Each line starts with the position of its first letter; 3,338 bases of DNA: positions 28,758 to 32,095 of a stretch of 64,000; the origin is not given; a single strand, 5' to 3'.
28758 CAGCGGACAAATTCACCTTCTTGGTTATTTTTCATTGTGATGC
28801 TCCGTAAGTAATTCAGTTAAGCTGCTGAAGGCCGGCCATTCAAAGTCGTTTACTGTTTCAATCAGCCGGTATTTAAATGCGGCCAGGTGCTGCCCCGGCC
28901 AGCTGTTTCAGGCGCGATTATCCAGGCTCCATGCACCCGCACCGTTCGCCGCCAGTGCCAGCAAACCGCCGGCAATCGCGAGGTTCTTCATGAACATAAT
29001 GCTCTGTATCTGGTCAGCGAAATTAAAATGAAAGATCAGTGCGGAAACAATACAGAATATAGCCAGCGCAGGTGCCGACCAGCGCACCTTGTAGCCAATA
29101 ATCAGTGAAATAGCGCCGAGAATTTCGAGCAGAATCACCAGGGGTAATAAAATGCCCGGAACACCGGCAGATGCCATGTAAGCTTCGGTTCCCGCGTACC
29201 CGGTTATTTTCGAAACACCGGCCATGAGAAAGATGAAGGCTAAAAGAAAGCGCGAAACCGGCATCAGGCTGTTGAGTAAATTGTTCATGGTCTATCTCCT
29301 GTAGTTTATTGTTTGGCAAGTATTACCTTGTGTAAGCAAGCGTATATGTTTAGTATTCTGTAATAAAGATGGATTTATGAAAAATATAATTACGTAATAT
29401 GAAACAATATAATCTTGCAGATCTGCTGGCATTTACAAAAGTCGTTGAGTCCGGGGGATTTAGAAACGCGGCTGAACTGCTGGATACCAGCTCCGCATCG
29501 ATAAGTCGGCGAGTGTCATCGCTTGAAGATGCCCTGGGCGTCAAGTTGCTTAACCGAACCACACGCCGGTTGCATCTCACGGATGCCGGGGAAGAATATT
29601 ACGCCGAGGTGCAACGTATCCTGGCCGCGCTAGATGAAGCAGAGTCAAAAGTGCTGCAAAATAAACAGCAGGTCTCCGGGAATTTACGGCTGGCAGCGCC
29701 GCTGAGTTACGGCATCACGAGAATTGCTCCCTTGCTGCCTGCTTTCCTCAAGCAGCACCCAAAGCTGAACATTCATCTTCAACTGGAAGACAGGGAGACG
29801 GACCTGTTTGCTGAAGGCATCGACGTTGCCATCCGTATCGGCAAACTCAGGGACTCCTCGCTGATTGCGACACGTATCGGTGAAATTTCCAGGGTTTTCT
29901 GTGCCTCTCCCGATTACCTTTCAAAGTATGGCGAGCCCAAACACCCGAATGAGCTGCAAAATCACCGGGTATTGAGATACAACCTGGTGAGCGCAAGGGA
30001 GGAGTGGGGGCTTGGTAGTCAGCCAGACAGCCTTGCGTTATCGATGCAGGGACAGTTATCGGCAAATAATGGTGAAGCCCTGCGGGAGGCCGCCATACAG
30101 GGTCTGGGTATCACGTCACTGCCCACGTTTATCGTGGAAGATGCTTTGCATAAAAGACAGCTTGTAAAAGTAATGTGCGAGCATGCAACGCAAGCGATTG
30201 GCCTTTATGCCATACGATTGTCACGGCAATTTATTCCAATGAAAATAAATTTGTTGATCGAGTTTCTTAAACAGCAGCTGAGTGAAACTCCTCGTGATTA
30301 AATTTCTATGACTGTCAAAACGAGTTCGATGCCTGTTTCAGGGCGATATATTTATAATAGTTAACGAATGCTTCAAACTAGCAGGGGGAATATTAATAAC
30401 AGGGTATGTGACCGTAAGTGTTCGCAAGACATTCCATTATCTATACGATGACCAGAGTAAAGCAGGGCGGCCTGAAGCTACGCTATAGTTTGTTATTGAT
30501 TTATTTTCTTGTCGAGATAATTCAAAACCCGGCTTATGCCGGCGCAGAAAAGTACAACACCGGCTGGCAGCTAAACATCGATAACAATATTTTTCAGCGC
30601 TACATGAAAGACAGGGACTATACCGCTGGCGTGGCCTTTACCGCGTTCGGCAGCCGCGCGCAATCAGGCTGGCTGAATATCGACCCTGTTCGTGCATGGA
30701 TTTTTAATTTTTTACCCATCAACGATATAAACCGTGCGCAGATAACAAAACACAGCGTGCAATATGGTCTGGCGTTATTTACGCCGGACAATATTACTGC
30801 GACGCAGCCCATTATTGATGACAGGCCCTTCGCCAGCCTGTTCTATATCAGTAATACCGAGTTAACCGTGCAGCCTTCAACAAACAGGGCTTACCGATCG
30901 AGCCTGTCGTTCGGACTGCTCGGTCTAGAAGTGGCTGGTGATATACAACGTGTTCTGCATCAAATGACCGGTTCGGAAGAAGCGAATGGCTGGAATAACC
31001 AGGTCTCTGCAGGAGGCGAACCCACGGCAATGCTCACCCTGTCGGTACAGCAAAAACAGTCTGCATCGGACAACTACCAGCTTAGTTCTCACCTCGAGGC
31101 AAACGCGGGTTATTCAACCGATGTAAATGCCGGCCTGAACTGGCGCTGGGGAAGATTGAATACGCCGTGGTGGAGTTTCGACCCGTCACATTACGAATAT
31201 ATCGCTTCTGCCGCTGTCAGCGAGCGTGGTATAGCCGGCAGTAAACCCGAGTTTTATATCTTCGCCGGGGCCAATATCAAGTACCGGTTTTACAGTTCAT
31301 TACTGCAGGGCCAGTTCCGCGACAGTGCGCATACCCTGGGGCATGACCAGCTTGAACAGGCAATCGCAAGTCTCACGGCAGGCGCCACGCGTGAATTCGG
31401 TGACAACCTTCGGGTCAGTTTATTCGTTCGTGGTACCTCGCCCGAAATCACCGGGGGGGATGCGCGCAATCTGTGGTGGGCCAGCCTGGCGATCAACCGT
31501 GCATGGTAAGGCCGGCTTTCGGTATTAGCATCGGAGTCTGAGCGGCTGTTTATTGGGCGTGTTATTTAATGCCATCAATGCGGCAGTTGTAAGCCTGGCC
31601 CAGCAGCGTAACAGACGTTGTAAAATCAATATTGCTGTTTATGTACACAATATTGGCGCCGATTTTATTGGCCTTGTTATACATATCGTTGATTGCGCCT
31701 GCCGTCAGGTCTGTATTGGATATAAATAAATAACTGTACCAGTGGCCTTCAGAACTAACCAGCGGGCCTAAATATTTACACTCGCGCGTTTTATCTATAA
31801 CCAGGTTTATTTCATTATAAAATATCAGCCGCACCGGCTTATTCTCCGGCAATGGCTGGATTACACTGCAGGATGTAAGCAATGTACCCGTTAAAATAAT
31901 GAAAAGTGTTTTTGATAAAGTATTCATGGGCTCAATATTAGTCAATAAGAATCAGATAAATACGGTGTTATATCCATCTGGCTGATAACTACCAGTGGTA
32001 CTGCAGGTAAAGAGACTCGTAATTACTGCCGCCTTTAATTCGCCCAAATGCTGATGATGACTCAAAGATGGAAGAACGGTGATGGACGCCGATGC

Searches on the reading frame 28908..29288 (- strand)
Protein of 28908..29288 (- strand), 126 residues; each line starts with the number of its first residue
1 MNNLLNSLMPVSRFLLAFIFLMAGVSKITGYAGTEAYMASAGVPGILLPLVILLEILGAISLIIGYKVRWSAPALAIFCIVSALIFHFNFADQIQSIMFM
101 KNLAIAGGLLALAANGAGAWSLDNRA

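Call 31: search_protein_families(library=pfam, proteins=[window:28908-29288:-], max_evalue=0.000001)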
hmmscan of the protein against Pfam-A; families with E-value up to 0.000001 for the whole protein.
window:28908-29288:- (126 aa): 1 family
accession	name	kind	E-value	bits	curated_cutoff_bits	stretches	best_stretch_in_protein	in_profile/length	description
PF07681.17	DoxX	-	9.8e-17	61.8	23.6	1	11-87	4-84/85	DoxX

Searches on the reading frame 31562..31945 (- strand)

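Call 32: search_protein_families(library=pfam, proteins=[window:31562-31945:-], max_evalue=0.000001)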
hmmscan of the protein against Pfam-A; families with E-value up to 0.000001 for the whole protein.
window:31562-31945:- (127 aa): 1 family
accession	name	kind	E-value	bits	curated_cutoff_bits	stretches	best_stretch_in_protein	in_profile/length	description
PF13698.11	DUF4156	-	1.9e-18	67.1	28.9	1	52-121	17-90/90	Domain of unknown function (DUF4156)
